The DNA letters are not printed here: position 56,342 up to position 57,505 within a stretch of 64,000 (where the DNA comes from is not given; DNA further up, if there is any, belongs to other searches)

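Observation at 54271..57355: Flavoprotein-polyferredoxin membrane fusion directly upstream of a compact radical-SAM/twitch enzyme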

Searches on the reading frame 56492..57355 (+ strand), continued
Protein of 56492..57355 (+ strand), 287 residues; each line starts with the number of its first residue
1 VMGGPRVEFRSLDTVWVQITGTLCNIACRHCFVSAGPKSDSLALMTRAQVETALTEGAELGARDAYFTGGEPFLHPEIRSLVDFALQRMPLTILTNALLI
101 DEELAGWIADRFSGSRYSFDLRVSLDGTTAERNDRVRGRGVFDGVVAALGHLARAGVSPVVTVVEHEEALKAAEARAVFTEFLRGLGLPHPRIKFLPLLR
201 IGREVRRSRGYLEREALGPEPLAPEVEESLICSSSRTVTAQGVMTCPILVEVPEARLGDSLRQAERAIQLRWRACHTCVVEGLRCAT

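Call 49: fold_search(model_id=the predicted structure, library=pdb)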
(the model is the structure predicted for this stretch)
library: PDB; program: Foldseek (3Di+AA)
matches with E <= 10: 1486; with E <= 0.001: 62
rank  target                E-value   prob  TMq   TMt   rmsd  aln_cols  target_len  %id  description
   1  6efn                  3.8e-09  1.00  0.60  0.46   7.2       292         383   18  Structure of a RiPP maturase, SkfB (released 2018-10-24)
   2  7vob                  1.2e-08  1.00  0.46  0.41  13.0       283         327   20  The crystal structure of a Radical SAM Enzyme BlsE involved in the Biosynthesis of Blasticidin S (released 2022-05-04)
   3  2fb2_A                2.7e-07  1.00  0.48  0.43   4.8       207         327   20  Structure of the MoaA Arg17/266/268/Ala triple mutant (released 2006-05-09)
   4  2fb2_B                4.4e-07  1.00  0.49  0.44   4.5       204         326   19  Structure of the MoaA Arg17/266/268/Ala triple mutant (released 2006-05-09)
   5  4k37_A                4.7e-07  1.00  0.56  0.46   7.6       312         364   16  Native anSMEcpe with bound AdoMet (released 2013-05-08)
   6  4k36_A                9.3e-07  1.00  0.49  0.38   4.1       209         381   20  His6 tagged anSMEcpe with bound AdoMet (released 2013-05-08)
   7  8ai4_A                1.1e-06  1.00  0.46  0.42   4.4       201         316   16  Crystal structure of radical SAM epimerase EpeE C223A mutant from Bacillus subtilis with [4Fe-4S] clusters, S-adenosyl (released 2024-01-10)
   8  8ai3_A                1.7e-06  1.00  0.45  0.41   4.5       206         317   16  Crystal structure of radical SAM epimerase EpeE C223A mutant from Bacillus subtilis with [4Fe-4S] clusters and S-adeno (released 2024-01-10)
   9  5vsl_A                2.0e-06  1.00  0.40  0.43   6.3       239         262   19  Crystal structure of viperin with bound [4Fe-4S] cluster and S-adenosylhomocysteine (SAH) (released 2017-06-14)
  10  8ai6_B                2.9e-06  1.00  0.51  0.47   6.8       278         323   15  Crystal structure of radical SAM epimerase EpeE D210A mutant from Bacillus subtilis with [4Fe-4S] clusters, S-adenosyl (released 2024-01-10)
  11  5vsm_B                3.0e-06  1.00  0.46  0.51   3.8       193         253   23  Crystal structure of viperin with bound [4Fe-4S] cluster, 5'-deoxyadenosine, and L-methionine (released 2017-06-14)
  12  6q2q_A                3.2e-06  1.00  0.47  0.47   3.9       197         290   22  Crystal structure of mouse viperin bound to uridine triphosphate and S-adenosylhomocysteine (released 2020-01-22)
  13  5v1q_B                3.4e-06  1.00  0.47  0.32   4.0       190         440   18  Crystal structure of Streptococcus suis SuiB (released 2017-08-30)
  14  8ai6_A                3.7e-06  1.00  0.46  0.41   4.4       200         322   16  Crystal structure of radical SAM epimerase EpeE D210A mutant from Bacillus subtilis with [4Fe-4S] clusters, S-adenosyl (released 2024-01-10)
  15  8ai4_B                3.7e-06  1.00  0.46  0.42   5.2       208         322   16  Crystal structure of radical SAM epimerase EpeE C223A mutant from Bacillus subtilis with [4Fe-4S] clusters, S-adenosyl (released 2024-01-10)
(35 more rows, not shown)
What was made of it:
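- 57185..57346 (+): ORF B aa 232-285: C-terminal auxiliary-cluster domain with five invariant Cys (Cx13C...Cx2Cx6C). It is colinear with the five Cys of the ArsS DUF3641 domain. Fold matches to twitch/SPASM enzymes SkfB, BlsE, MoaA and anSME (call 49).
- On Radical SAM superfamily (PF04055): Fold matches are in call 49.
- On SPASM/twitch subgroup: The best Foldseek matches are SkfB (292 columns), BlsE, MoaA and anSME (call 49).
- Closest known: Twitch/SPASM radical SAM enzymes. Same: They have a partial TIM barrel followed by a Cys-rich auxiliary-cluster domain (call 49).
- Checked: The auxiliary-cluster domain is inferred from the Cys pattern and from fold matches to SkfB, BlsE and MoaA (call 49).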

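Call 63: list_cluster_members(proteins=[P0013, P0014, P0017, P0020, P0021, P0124, P0136, P0142, P0069, P0001])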
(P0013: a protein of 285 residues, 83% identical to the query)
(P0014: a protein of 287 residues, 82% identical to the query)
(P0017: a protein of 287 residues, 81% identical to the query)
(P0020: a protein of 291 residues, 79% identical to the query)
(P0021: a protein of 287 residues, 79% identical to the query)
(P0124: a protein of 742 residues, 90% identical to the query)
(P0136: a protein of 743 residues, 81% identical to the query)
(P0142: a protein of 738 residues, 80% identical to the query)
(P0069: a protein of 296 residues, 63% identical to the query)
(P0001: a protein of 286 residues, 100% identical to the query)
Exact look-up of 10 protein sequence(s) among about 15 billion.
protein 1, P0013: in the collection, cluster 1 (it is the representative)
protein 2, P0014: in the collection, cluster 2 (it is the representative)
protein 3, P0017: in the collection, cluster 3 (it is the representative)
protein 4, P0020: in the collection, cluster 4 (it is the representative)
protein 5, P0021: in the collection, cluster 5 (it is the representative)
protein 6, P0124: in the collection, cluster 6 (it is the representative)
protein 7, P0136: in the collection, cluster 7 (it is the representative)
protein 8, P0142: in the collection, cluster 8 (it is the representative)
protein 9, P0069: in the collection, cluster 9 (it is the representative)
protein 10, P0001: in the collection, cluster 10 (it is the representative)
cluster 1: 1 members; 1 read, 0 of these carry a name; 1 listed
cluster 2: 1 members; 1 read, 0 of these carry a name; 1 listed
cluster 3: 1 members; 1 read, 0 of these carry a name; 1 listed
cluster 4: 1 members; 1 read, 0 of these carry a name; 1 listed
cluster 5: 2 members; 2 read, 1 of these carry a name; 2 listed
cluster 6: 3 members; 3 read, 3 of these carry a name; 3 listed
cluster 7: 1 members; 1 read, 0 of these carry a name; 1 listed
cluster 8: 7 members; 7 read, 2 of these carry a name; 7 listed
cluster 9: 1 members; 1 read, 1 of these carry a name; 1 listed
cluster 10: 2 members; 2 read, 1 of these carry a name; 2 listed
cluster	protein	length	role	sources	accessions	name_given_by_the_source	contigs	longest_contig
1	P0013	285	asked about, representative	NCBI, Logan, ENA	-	-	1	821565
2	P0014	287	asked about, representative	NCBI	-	-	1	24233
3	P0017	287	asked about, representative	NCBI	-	-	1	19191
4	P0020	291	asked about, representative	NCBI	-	-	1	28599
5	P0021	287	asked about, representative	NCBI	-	-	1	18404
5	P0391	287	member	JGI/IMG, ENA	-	MoaA/NifB/PqqE/SkfB family radical SAM enzyme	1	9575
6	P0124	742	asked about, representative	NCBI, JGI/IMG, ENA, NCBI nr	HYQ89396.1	MAG TPA: NAD(P)-binding domain-containing protein [Candidatus Binatia bacterium] | NAD(P)-binding domain-containing protein [Candidatus Binatia bacterium]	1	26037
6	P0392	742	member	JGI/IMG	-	thioredoxin reductase/ferredoxin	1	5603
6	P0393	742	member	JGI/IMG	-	thioredoxin reductase/ferredoxin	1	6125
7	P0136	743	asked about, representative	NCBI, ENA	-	-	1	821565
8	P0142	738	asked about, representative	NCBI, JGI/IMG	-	-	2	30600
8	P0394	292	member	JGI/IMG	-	polyferredoxin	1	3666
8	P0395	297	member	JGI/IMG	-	polyferredoxin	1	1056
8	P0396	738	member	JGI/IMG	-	-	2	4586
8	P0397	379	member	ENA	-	-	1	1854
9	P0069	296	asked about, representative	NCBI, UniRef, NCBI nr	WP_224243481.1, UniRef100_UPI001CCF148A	radical SAM protein [Hyalangium gracile] | radical SAM protein n=1 Tax=Hyalangium gracile TaxID=394092 RepID=UPI001CCF148A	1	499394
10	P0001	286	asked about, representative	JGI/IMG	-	MoaA/NifB/PqqE/SkfB family radical SAM enzyme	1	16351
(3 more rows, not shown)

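Call 67: search_protein_families(library=ncbifam, proteins=[P0262, L066:8014-8763:+, L066:5046-6497:+, L001:2253-3701:+, L015:8515-9906:+, L023:5332-8346:-], max_evalue=0.00001)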
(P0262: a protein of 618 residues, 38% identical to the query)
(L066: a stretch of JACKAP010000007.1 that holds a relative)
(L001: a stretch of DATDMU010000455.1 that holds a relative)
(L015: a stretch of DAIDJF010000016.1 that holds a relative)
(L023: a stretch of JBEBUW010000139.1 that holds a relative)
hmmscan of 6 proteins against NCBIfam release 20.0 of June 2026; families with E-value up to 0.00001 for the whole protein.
P0262 (618 aa): 64 families (the best 25 are shown)
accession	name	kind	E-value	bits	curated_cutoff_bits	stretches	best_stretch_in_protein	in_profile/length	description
NF008823.0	PRK11873.1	subfamily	1.9e-70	237.4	263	1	325-536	38-244/272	arsenite methyltransferase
NF040538.1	methyl_ArsM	equivalog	7.1e-67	226.1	500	2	435-618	168-355/356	arsinothricin biosynthesis methyltransferase ArsM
NF038099.1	AsSugarArsM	exception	4.5e-47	160.8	400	1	312-592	4-300/321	arsenosugar biosynthesis arsenite methyltransferase ArsM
NF041537.1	ArsM_AhpD_UU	exception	5e-46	157.1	510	1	307-527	10-234/345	arsenite methyltransferase/AhpD domain selenoprotein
NF041536.1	ArsM_DUF2284_UU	exception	2.1e-42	145.1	575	1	307-527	10-234/459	arsenite methyltransferase/DUF2284 domain selenoprotein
NF047649.1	MTase_UXPK_star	exception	3.9e-41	140.9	460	1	334-518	46-226/283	methyltransferase/UXPK-star double selenoprotein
NF049973.1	radical_Rv1681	equivalog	1.1e-28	100.1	380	1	12-155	74-212/326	Rv1681 family radical SAM protein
NF040539.1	AST_met_ArsM_2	exception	1.1e-21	77.8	240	1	367-522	58-212/262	putative arsinothricin biosynthesis methyltransferase ArsM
NF045667.1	MTase_DVU1556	equivalog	3.2e-21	75.8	155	1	358-515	15-160/213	DVU_1556 family methyltransferase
TIGR04251.1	SCM_rSAM_ScmF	equivalog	8.9e-20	71.4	400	1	9-193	3-181/353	SynChlorMet cassette radical SAM/SPASM protein ScmF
NF050035.1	rSAM_WgK_link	exception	1.3e-18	67.1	650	1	20-150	18-144/367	radical SAM/SPASM peptide maturase WgkB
TIGR03962.1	mycofact_rSAM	equivalog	2.1e-18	66.6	265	1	11-194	13-185/339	mycofactocin radical SAM maturase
TIGR04055.1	rSAM_NirJ2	equivalog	7.4e-18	65.2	500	1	17-174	6-159/326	putative heme d1 biosynthesis radical SAM protein NirJ2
TIGR04167.1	rSAM_SeCys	equivalog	1.3e-17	64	300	1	7-154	5-148/303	arsenosugar biosynthesis radical SAM (seleno)protein ArsS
TIGR04250.1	SCM_rSAM_ScmE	equivalog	4e-17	62.2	400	1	19-151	11-139/358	SynChlorMet cassette radical SAM/SPASM protein ScmE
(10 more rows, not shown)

L066:8014-8763:+ (249 aa): 10 families
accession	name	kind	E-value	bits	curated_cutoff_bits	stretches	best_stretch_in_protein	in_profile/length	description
TIGR04182.1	glyco_TIGR04182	equivalog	7.5e-40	137.1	325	1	7-225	2-217/293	S-layer glycoprotein N-glycosyltransferase AglJ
NF041391.1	DPhHxTase_Halo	equivalog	2e-23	82.5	375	1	13-207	3-195/213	dolichyl-phosphate hexose transferase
NF010496.0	PRK13915.1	equivalog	3.9e-19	68.9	262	1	2-105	28-145/307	glucosyl-3-phosphoglycerate synthase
NF058614.1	PPMAGASynPpgS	equivalog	7.6e-16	58.2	370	1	8-126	3-125/226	polyprenyl-phospho-N-acetylgalactosaminyl synthase PpgS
TIGR04283.1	glyco_like_mftF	equivalog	2.2e-14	53.6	182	1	7-98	1-92/221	TIGR04283 family arsenosugar biosynthesis glycosyltransferase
NF007986.1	PRK10714.1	equivalog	3.3e-08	32.9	529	1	5-118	6-129/316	undecaprenyl-phosphate 4-deoxy-4-formamido-L-arabinose transferase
TIGR03965.1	mycofact_glyco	equivalog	4e-08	32.6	280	1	4-123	73-200/467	mycofactocin biosynthesis glycosyltransferase MftF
NF041875.1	EPS_EpsD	equivalog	3.2e-06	26.8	370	1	7-95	1-97/325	exopolysaccharide biosynthesis glycosyltransferase EpsD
NF007482.0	PRK10073.1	equivalog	5e-06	25.7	423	1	2-107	3-113/334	glycosyltransferase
NF047588.1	GlcsyltransPgfSStrep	equivalog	7e-06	25.5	500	1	7-115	3-122/308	glycosyltransferase PgfS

L066:5046-6497:+ (483 aa): 13 families
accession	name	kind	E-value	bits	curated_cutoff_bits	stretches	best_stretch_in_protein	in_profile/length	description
TIGR03030.1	CelA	equivalog_domain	1.1e-37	129.5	699.1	1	19-283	99-380/714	UDP-forming cellulose synthase catalytic subunit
TIGR03937.1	PgaC_IcaA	equivalog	1.9e-34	119.3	422.3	1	8-358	6-353/407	poly-beta-1,6-N-acetyl-D-glucosamine synthase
NF008558.0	PRK11498.1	equivalog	1e-29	103.1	992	1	31-298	255-511/872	UDP-forming cellulose synthase catalytic subunit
TIGR03965.1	mycofact_glyco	equivalog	8.9e-22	77.6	280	1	45-279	70-299/467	mycofactocin biosynthesis glycosyltransferase MftF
TIGR04242.1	nodulat_NodC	equivalog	3.2e-15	56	550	1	46-347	45-343/395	chitooligosaccharide synthase NodC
NF041865.1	EpsU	equivalog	6.3e-12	45.2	700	1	27-282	18-267/394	exopolysaccharide biosynthesis GT2 family glycosyltransferase EpsU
TIGR03111.1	glyc2_xrt_Gpos1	hypoth_equivalog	8.9e-12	44.5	363.95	1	44-355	44-361/439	TIGR03111 family XrtG-associated glycosyltransferase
NF053846.1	glyco_with_XrtP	equivalog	3.4e-10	39.2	520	1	227-352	246-375/440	XrtP-associated glycosyltransferase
TIGR03472.1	HpnI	equivalog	3.6e-10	39.2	310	1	37-278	32-270/373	bacteriohopanetetrol glucosamine biosynthesis glycosyltransferase HpnI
NF003962.0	PRK05454.2-5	equivalog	1.4e-09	37.1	328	1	9-173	95-270/641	glucans biosynthesis glucosyltransferase MdoH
TIGR03469.1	HpnB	hypoth_equivalog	1.9e-08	33.7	379.25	1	28-160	23-160/386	hopene-associated glycosyltransferase HpnB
NF041875.1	EPS_EpsD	equivalog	3.2e-08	33.4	370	1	52-258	2-204/325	exopolysaccharide biosynthesis glycosyltransferase EpsD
NF003958.0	PRK05454.2-1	equivalog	9.5e-07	27.3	419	1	32-185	88-253/704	glucans biosynthesis glucosyltransferase MdoH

L001:2253-3701:+ (482 aa): 0 families

L015:8515-9906:+ (463 aa): 51 families (the best 25 are shown)
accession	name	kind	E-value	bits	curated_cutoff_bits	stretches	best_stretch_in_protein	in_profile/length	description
TIGR00895.1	2A0115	subfamily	1.3e-62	212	418.55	1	18-410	10-392/398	aromatic acid/H+ symport family MFS transporter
TIGR00898.1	2A0119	subfamily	5.3e-50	170.6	550.75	1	64-415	130-468/506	cation transport protein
TIGR00891.1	2A0112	subfamily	3.1e-45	154.9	552.9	1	32-415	19-387/405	sialate:H+ symport family MFS transporter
NF008586.0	PRK11551.1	equivalog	1.6e-39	136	410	2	24-225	15-212/406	3-(3-hydroxy-phenyl)propionate transporter MhpT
NF003024.0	PRK03893.1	subfamily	5e-38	131.1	604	1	10-237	11-226/497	sialate:H+ symport family MFS transporter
TIGR00879.1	SP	subfamily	4.1e-37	127.9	237.8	1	21-402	53-457/510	sugar porter family MFS transporter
TIGR00883.1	2A0106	subfamily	1.9e-35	122.7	443.45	1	75-412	50-374/400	metabolite/H+ symporter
TIGR01299.1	synapt_SV2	subfamily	1.3e-32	112.6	637.3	1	18-237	160-388/742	synaptic vesicle protein SV2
TIGR00887.1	2A0109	equivalog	5.5e-28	98.1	610.3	2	18-212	9-233/502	phosphate:H+ symporter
NF008963.0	PRK12307.1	equivalog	1.1e-25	90.8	637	1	32-215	25-204/426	MFS transporter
NF052357.1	GlucTporGlcPStph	equivalog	2e-24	86.2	750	1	29-434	11-412/445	glucose transporter GlcP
NF053517.1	HbztTptrPcaK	equivalog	1.1e-21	77.3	770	1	9-441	3-423/437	4-hydroxybenzoate transporter PcaK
NF007484.0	PRK10077.1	equivalog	5.9e-20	71.6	608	1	26-401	13-409/480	D-xylose transporter XylE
TIGR00710.1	efflux_Bcr_CflA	subfamily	7e-17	61.9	200.9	1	26-205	6-182/385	Bcr/CflA family efflux MFS transporter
TIGR00880.1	2_A_01_02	superfamily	1.3e-16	61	131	1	68-199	6-133/141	multidrug resistance protein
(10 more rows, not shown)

L023:5332-8346:- (1004 aa): 7 families
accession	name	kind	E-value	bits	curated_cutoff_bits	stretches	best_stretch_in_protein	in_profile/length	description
NF047373.1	BB0259_flg_lyt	exception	1.1e-49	169.9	234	1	805-974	536-700/705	flagellar assembly lytic transglycosylase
NF008631.0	PRK11619.1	equivalog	6.7e-31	107.3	536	1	812-965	474-627/644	murein transglycosylase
NF012014.0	PRK15470.1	equivalog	5.6e-11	42.4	233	1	815-901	37-123/203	membrane-bound lytic murein transglycosylase EmtA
TIGR02795.1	tol_pal_ybgF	equivalog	1.9e-10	41.3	90.1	1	562-654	20-112/119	tol-pal system protein YbgF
NF008670.0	PRK11671.1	equivalog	2.3e-09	36.9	375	1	817-902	192-277/359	membrane-bound lytic murein transglycosylase MltC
TIGR03302.1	OM_YfiO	subfamily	1.3e-08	34.7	81.4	1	509-621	35-155/239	outer membrane protein assembly factor BamD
NF052312.1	T9SS_PorW_SprE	equivalog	1.5e-07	30.4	250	0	581-648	545-613/716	type IX secretion system periplasmic lipoprotein PorW/SprE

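Call 92: find_encoding_contigs(protein=P0069, flank=7000, max_places=1)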
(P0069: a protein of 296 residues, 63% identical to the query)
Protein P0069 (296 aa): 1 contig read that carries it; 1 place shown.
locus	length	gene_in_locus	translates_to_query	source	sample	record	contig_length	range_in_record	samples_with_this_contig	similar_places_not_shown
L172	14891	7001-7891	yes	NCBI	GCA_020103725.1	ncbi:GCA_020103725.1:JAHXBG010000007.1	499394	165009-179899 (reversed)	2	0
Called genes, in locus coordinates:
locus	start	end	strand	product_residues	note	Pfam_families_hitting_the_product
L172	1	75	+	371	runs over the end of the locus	-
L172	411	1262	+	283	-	-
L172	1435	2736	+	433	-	PF04389:Peptidase_M28 (faint), PF01546:Peptidase_M20, PF07687:M20_dimer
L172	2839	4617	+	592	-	-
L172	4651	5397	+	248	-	-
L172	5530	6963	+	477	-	-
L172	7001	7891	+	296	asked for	PF04055:Radical_SAM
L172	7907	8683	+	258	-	PF12850:Metallophos_2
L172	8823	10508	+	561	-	PF00149:Metallophos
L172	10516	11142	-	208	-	-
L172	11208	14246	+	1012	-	PF00069:Pkinase, PF07714:PK_Tyr_Ser-Thr, PF13432:TPR_16 (faint), PF00515:TPR_1 (faint), PF07719:TPR_2 (faint), PF24885:TPR_NPHP3, PF13374:TPR_10 (weak), PF13424:TPR_12, +5 more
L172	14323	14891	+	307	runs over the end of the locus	PF04545:Sigma70_r4 (weak), PF08281:Sigma70_r4_2 (weak)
